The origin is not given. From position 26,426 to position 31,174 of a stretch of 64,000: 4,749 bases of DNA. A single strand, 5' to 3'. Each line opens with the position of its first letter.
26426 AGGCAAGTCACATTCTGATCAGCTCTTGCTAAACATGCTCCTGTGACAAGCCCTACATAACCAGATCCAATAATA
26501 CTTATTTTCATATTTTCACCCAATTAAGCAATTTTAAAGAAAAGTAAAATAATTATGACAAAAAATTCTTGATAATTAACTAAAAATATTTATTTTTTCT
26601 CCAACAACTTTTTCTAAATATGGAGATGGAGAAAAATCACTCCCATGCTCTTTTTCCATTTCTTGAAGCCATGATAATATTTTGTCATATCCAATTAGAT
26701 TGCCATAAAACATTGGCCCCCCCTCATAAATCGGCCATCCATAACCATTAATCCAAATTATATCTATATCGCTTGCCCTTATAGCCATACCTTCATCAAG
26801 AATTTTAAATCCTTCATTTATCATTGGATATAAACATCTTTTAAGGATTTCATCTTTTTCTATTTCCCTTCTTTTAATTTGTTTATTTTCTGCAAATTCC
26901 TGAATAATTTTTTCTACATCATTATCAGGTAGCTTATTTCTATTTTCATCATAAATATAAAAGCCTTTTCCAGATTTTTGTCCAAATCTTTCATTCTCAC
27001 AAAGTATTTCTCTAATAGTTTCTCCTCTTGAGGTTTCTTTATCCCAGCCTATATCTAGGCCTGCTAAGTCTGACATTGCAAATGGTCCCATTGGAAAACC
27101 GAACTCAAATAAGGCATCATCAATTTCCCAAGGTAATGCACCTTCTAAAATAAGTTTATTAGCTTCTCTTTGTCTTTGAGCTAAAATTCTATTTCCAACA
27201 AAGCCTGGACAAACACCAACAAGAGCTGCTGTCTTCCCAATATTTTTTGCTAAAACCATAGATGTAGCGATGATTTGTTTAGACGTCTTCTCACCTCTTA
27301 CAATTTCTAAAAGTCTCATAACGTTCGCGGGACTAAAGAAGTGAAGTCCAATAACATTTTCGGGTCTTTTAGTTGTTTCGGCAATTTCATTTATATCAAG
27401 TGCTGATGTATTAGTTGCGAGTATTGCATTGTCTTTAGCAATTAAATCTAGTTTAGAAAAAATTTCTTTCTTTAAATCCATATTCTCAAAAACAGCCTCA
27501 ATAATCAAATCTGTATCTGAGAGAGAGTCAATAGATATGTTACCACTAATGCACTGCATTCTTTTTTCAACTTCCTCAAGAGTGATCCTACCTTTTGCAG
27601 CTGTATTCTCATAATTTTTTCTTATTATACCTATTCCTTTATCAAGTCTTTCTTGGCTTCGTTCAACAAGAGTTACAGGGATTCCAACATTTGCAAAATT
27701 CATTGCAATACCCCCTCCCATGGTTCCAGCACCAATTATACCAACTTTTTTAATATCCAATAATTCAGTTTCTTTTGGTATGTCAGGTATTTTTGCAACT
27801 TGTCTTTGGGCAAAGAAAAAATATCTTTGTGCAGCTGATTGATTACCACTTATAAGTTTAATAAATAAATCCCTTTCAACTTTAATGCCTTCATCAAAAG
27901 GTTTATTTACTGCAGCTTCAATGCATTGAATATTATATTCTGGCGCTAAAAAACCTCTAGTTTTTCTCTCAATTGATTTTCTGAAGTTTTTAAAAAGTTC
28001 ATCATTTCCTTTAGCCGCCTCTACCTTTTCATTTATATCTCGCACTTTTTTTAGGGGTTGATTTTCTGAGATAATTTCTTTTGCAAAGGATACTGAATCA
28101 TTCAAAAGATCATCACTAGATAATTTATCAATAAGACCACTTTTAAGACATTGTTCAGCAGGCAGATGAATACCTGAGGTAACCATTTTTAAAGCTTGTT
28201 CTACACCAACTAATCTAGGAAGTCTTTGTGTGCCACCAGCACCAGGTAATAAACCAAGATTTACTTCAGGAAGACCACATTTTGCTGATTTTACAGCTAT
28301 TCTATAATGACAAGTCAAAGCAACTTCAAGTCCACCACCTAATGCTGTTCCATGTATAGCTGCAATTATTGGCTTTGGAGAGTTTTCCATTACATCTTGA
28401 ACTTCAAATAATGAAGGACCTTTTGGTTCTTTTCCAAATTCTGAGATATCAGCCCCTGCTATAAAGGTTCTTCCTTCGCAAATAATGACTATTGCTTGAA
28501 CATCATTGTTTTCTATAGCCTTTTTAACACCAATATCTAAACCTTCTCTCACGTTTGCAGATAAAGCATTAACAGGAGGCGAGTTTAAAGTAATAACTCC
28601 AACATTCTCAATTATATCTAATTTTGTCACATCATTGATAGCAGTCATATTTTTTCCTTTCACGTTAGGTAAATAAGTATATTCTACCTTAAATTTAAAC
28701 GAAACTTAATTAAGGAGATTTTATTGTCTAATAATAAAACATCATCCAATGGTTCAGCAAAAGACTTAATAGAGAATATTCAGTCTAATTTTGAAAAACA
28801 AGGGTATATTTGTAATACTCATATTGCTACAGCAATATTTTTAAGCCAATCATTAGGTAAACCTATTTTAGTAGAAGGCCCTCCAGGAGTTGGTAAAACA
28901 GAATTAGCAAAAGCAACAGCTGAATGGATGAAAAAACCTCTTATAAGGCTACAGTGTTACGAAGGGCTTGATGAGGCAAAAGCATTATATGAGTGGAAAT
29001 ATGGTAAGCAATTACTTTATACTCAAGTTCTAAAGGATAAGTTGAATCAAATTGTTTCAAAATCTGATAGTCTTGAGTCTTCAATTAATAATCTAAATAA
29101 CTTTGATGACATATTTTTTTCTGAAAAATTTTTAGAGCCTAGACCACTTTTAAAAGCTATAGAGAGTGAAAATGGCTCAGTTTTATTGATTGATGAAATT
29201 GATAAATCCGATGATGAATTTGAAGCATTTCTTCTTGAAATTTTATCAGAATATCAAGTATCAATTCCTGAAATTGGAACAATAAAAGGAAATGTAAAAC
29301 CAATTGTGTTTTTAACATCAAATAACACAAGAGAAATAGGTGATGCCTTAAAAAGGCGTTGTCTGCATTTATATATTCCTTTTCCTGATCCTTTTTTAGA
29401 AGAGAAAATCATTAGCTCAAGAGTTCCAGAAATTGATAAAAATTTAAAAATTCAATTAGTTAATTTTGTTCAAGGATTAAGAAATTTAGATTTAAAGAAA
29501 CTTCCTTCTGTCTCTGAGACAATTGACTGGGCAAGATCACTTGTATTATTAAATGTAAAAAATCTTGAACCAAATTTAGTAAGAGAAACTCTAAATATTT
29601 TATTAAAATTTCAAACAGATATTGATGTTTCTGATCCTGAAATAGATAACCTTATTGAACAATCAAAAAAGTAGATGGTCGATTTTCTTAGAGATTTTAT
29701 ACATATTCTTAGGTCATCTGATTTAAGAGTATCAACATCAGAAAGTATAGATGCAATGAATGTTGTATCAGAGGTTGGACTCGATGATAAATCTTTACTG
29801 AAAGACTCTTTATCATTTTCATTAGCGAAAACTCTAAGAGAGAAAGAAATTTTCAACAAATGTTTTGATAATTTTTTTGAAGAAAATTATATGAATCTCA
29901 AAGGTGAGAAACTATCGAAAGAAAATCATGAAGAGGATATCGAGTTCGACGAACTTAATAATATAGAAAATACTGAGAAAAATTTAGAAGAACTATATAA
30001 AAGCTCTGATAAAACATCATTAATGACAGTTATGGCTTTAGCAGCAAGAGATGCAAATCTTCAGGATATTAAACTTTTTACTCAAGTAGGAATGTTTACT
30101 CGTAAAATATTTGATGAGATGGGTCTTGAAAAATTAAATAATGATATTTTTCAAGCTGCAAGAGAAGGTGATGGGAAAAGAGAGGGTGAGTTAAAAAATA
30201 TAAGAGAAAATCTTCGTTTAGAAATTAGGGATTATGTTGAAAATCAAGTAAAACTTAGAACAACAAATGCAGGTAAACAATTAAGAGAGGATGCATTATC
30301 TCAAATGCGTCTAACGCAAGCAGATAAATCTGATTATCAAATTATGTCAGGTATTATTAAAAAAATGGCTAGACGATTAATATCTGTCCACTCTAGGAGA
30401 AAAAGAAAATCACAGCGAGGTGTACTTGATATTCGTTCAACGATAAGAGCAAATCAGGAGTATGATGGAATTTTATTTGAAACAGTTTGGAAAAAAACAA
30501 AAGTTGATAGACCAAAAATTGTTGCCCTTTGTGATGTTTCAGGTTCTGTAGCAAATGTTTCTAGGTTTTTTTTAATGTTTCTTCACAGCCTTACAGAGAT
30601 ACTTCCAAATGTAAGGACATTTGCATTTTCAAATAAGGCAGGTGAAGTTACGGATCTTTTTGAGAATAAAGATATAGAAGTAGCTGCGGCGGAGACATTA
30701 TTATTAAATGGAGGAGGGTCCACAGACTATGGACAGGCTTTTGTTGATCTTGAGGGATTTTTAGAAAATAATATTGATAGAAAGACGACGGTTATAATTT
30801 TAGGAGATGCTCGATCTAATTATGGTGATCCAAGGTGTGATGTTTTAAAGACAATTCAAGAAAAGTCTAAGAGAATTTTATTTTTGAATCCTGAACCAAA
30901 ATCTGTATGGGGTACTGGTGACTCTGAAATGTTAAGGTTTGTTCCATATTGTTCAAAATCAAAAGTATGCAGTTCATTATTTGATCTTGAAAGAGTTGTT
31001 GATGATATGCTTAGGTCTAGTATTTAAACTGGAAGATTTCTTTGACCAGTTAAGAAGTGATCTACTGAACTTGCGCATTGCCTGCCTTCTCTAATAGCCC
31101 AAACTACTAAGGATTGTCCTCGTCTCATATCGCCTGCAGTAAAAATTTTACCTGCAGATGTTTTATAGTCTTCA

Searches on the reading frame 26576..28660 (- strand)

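Call 12: search_protein_families(library=pfam, proteins=[window:26576-28660:-], max_evalue=0.001)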
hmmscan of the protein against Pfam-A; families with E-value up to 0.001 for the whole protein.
window:26576-28660:- (694 aa): 6 families
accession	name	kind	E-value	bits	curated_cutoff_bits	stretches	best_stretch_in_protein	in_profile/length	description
PF02737.24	3HCDH_N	-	1.1e-62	211.6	22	1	305-481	1-177/180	3-hydroxyacyl-CoA dehydrogenase, NAD binding domain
PF00378.25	ECH_1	-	2.4e-38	132.4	27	1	18-215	4-207/251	Enoyl-CoA hydratase/isomerase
PF00725.27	3HCDH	-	1.6e-27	96.3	22.1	2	486-570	1-97/97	3-hydroxyacyl-CoA dehydrogenase, C-terminal domain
PF16113.10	ECH_2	-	3.3e-24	86.5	27.2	1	20-232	1-224/335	Enoyl-CoA hydratase/isomerase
PF03446.21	NAD_binding_2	-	3.5e-05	24.3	21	1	305-344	1-40/161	NAD binding domain of 6-phosphogluconate dehydrogenase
PF02558.23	ApbA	-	0.00032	20.8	22.2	1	306-410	1-93/150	Ketopantoate reductase PanE/ApbA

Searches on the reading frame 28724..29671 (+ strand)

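Call 12: search_protein_families(library=pfam, proteins=[window:28724-29671:+], max_evalue=0.001)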
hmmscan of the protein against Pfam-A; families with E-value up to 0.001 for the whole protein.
window:28724-29671:+ (316 aa): 9 families
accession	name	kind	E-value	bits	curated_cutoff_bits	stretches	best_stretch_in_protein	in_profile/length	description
PF07728.20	AAA_5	-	6.2e-12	46.1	22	1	48-212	2-138/139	AAA domain (dynein-related subfamily)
PF00004.35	AAA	-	1.1e-11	45.8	21.2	1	48-213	1-123/131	ATPase family associated with various cellular activities (AAA)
PF07724.20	AAA_2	-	5.9e-08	33.3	27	0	142-201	67-124/166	AAA domain (Cdc48 subfamily)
PF07726.17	AAA_3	-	7.9e-07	29.5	27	0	48-79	2-33/131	ATPase family associated with various cellular activities (AAA)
PF13401.12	AAA_22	-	1.1e-05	26.1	27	1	47-180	7-117/130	AAA domain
PF05496.18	RuvB_N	-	0.0002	21.6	27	0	48-71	36-59/159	Holliday junction DNA helicase RuvB P-loop domain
PF24883.2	NPHP3_N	-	0.00035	21.2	24.8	1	48-177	25-149/164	Nephrocystin 3, N-terminal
PF13173.12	AAA_14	-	0.00038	20.9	27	0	94-176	14-87/129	AAA domain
PF13191.12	AAA_16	-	0.00055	20.9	32.6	0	46-175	25-157/167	AAA ATPase domain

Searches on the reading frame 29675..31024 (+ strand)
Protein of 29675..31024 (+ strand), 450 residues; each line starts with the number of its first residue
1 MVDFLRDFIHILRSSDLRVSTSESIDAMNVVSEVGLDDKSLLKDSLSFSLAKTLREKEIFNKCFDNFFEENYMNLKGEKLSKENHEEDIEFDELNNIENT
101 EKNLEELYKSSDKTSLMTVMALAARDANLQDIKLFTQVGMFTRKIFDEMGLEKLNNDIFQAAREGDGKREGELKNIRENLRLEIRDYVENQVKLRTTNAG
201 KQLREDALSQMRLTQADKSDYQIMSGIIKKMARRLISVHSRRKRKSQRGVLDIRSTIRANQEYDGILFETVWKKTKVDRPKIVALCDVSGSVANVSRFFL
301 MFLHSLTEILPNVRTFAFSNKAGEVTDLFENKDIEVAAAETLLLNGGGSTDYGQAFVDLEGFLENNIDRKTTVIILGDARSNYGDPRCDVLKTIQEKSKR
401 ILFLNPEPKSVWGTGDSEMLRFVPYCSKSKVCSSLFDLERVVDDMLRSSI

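Call 12: search_protein_families(library=pfam, proteins=[window:29675-31024:+], max_evalue=0.001)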
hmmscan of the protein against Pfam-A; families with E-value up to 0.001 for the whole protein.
window:29675-31024:+ (450 aa): 1 family
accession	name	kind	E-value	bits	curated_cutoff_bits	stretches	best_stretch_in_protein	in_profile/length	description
PF05762.20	VWA_CoxE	-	2.6e-34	119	26.4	1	231-418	5-199/222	VWA domain containing CoxE-like protein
